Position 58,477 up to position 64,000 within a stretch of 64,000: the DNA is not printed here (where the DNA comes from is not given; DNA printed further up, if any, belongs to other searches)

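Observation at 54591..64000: Four-gene surface operon: giant S/T-rich secreted protein, Wzy_C/TPR protein, GW-repeat polyproline membrane protein, orphan CheY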

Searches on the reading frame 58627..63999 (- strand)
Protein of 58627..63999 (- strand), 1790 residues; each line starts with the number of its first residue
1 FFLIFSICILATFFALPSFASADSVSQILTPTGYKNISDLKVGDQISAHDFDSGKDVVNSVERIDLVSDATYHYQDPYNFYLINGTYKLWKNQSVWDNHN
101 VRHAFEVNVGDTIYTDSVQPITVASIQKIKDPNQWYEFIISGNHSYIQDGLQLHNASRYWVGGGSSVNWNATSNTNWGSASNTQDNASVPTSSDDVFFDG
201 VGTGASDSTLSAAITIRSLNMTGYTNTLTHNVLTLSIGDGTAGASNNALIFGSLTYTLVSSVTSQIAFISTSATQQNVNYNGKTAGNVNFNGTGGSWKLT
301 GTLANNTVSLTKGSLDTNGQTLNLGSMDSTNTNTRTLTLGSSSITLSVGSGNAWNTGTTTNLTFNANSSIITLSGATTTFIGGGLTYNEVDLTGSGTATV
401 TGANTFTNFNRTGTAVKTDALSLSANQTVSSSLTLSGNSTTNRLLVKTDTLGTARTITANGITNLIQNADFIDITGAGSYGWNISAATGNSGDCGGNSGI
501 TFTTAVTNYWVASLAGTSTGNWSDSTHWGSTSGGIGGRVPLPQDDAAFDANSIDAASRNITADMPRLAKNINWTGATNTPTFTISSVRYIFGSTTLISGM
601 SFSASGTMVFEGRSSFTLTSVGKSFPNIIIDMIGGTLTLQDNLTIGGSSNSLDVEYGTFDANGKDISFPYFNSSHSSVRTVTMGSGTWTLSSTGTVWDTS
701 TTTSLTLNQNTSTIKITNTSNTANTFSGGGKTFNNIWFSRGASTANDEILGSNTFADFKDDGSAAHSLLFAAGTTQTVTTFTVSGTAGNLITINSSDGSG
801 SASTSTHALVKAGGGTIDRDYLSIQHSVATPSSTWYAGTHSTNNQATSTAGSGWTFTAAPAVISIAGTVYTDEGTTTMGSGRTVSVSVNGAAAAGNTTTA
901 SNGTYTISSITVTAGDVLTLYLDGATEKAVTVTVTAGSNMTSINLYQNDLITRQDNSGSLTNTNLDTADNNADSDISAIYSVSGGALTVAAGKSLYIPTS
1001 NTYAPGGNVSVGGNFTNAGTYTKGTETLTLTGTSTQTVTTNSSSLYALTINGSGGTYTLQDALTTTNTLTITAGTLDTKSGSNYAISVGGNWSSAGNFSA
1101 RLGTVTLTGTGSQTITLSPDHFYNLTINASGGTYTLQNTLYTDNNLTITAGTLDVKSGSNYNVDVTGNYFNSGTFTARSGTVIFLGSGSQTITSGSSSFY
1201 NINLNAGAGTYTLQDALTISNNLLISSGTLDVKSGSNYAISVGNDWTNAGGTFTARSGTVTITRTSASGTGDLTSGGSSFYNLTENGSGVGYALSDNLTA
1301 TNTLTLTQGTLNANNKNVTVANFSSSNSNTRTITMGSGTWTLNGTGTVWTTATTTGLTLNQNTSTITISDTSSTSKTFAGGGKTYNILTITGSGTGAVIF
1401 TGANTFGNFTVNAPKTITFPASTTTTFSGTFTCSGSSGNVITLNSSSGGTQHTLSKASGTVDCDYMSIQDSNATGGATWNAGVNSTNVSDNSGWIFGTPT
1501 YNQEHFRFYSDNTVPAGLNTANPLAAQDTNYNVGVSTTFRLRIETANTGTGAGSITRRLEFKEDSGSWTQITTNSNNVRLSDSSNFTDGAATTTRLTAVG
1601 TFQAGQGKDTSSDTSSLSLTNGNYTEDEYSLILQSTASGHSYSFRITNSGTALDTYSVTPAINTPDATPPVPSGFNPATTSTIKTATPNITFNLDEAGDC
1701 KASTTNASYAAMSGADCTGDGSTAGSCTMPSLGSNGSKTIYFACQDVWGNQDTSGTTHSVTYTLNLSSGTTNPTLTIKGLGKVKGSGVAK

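Call 6: search_protein_families(library=pfam, proteins=[window:58627-63999:-], max_evalue=0.1)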
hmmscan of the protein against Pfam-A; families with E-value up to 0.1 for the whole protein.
window:58627-63999:- (1790 aa): 1 family
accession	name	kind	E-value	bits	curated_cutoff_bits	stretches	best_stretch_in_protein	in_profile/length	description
PF07591.16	PT-HINT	-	0.0018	19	27.7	1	28-154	2-128/137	Pretoxin HINT domain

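Call 7: search_protein_families(library=ncbifam, proteins=[window:58627-63999:-], max_evalue=0.1)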
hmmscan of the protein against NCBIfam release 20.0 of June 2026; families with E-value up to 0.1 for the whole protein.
window:58627-63999:- (1790 aa): 0 families

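Call 73: find_homologous_proteins(query=window:58627-63999:-, max_evalue=0.00001)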
Query window:58627-63999:- (1790 aa): 587 proteins with E <= 0.00001 among 8000 candidates; the best 120 are listed.
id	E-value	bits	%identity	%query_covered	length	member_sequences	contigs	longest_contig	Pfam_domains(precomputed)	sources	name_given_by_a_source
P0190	0.0e+0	3755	100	100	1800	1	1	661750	-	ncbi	-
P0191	0.0e+0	1928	54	43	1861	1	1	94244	-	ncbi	-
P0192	0.0e+0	1692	54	72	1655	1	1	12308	-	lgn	-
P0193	0.0e+0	1417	59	53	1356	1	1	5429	-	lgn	-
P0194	0.0e+0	1284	70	26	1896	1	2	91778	-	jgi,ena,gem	jgi:hypothetical protein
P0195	0.0e+0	1249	50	41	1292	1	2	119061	-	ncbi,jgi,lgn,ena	-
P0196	0.0e+0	1181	40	37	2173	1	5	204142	-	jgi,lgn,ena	-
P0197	0.0e+0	1101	46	82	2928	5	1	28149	PF10162.15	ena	-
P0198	0.0e+0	1071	58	29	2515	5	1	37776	-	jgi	-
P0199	0.0e+0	1033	54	12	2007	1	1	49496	-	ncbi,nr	ncbi:MAG: hypothetical protein HQL17_06825 [Candidatus Omnitrophica bacterium]|nr:hypothetical prote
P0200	1.0e-297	1010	58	51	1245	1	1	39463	PF07591.16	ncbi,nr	ncbi:MAG: hypothetical protein Q7S10_00980, partial [bacterium]|nr:hypothetical protein [bacterium]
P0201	4.9e-287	974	39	31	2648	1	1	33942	-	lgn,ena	-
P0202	1.6e-278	946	40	31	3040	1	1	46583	-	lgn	-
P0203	1.1e-275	937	47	38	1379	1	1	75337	-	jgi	-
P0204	1.3e-269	916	43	38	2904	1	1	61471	PF00041.28,PF16656.12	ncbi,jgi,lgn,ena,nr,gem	ncbi:MAG: fibronectin type III domain-containing protein [Candidatus Berkelbacteria bacterium]|nr:fi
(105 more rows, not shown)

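Call 74: find_encoding_contigs(protein=P0191, flank=10000, max_places=1)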
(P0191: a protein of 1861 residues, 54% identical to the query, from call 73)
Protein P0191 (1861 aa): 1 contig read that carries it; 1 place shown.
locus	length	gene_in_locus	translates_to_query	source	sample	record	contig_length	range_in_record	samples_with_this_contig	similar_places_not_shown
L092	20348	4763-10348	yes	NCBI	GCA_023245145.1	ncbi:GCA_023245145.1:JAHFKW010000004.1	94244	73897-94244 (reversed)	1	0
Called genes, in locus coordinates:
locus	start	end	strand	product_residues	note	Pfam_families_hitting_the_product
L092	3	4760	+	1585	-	?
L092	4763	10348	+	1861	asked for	-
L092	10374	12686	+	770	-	PF00515:TPR_1 (faint), PF07719:TPR_2 (faint), PF13181:TPR_8 (faint), PF13431:TPR_17 (faint), PF14559:TPR_19 (weak)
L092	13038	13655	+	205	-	PF02163:Peptidase_M50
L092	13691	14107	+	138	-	PF00164:Ribosom_S12_S23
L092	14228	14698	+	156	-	PF00177:Ribosomal_S7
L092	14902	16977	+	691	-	PF00009:GTP_EFTU, PF03144:GTP_EFTU_D2, PF22042:EF-G_D2, PF14492:EFG_III, PF16658:RF3_C, PF03764:EFG_IV, PF00679:EFG_C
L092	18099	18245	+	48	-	-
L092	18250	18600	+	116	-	-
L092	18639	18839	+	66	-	-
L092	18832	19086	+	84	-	-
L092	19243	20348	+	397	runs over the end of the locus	PF00009:GTP_EFTU, PF03144:GTP_EFTU_D2, PF03143:GTP_EFTU_D3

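Call 75: find_encoding_contigs(protein=P0195, flank=10000, max_places=1)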
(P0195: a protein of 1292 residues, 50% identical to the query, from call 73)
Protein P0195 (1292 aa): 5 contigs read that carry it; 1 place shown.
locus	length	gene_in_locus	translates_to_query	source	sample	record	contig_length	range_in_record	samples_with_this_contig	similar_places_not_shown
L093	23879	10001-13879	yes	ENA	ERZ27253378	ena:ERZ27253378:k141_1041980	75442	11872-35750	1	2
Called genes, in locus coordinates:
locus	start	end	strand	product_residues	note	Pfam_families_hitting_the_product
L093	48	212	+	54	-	PF18930:DUF5679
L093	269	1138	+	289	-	PF00753:Lactamase_B, PF12706:Lactamase_B_2 (weak)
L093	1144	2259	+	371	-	PF13207:AAA_17 (faint), PF00406:ADK (weak)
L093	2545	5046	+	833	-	PF13620:CarboxypepD_reg (weak)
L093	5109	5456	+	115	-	-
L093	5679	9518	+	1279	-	-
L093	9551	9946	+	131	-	PF05635:23S_rRNA_IVP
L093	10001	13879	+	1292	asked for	-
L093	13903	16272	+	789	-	PF13174:TPR_6 (faint), PF13181:TPR_8 (faint), PF13432:TPR_16 (faint), PF21033:RMD1-3 (faint), PF13424:TPR_12 (weak), PF14559:TPR_19, PF00515:TPR_1 (weak), PF07719:TPR_2 (weak), +4 more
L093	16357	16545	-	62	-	-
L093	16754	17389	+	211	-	PF02163:Peptidase_M50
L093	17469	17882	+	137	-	PF00164:Ribosom_S12_S23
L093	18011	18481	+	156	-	PF00177:Ribosomal_S7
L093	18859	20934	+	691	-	PF00009:GTP_EFTU, PF03144:GTP_EFTU_D2, PF22042:EF-G_D2, PF14492:EFG_III, PF16658:RF3_C, PF03764:EFG_IV, PF00679:EFG_C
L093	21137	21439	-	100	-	-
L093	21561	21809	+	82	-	-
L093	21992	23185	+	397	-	PF00009:GTP_EFTU, PF03144:GTP_EFTU_D2, PF03143:GTP_EFTU_D3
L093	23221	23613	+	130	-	PF00338:Ribosomal_S10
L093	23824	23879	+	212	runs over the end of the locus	PF00297:Ribosomal_L3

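Call 76: find_encoding_contigs(protein=P0190, flank=10000, max_places=1)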
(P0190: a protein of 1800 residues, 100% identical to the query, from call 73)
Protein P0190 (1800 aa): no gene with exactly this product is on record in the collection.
